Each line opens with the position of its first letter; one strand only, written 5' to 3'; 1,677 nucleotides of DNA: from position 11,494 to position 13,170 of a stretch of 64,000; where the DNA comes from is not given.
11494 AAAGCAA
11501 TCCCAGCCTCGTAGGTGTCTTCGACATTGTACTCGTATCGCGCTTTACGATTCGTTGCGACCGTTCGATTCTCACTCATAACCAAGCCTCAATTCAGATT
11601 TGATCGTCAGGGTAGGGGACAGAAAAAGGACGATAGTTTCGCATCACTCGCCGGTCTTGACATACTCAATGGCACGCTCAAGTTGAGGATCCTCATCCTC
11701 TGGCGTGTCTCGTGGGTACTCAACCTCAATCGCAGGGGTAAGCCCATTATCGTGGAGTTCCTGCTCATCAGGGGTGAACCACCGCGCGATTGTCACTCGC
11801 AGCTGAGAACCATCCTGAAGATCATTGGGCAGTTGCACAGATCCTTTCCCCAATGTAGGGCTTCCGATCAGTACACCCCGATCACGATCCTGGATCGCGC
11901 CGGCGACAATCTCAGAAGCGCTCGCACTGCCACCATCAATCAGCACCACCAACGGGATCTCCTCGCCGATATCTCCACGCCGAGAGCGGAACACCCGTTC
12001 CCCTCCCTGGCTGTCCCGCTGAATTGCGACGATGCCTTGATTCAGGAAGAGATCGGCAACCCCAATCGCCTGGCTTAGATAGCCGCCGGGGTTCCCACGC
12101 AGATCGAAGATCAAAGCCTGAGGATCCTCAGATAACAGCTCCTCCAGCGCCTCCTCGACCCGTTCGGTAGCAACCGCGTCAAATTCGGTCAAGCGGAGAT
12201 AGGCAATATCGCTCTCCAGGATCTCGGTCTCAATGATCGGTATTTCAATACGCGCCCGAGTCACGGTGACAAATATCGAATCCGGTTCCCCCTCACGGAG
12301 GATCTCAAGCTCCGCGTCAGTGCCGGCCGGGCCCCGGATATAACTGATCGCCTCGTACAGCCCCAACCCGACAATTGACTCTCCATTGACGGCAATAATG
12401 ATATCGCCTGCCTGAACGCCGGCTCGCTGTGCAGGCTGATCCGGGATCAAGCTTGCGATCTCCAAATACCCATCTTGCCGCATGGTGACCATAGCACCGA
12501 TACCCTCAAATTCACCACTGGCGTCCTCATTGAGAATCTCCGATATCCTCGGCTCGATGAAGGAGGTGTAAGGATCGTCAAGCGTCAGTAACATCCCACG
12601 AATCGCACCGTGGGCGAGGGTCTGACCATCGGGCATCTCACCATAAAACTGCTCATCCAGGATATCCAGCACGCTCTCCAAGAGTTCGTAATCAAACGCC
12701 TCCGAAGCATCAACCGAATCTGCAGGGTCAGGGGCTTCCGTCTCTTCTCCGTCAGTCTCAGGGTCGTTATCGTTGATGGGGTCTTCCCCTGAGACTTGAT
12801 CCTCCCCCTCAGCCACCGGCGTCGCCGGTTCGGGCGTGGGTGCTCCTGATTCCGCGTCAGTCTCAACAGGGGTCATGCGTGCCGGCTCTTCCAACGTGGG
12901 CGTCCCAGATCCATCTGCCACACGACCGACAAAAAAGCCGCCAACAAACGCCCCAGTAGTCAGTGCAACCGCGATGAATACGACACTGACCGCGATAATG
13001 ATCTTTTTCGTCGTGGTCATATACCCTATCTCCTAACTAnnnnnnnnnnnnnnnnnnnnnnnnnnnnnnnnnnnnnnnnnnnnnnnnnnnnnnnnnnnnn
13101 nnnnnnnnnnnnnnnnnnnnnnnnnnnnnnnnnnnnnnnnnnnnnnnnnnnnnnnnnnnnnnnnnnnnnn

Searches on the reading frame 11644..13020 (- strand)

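Call 58: search_protein_families(library=pfam, proteins=[window:11644-13020:-], max_evalue=0.00001)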
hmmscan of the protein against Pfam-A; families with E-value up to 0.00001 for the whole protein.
window:11644-13020:- (458 aa): 5 families
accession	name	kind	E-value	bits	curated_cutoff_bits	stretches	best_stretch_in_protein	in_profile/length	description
PF03572.23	Peptidase_S41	-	1.8e-49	168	24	1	271-433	1-165/165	Peptidase family S41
PF17820.7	PDZ_6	-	2.6e-13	49.9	27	1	188-242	2-54/54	PDZ domain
PF00595.29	PDZ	-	2.5e-10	41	23.2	1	172-235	10-75/81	PDZ domain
PF13180.12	PDZ_2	-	3.3e-08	34.1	27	1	174-252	3-79/80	PDZ domain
PF22694.1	CtpB_N-like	-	1.4e-07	32.3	27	1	106-155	33-81/85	Activating protease CtpB N-terminal domain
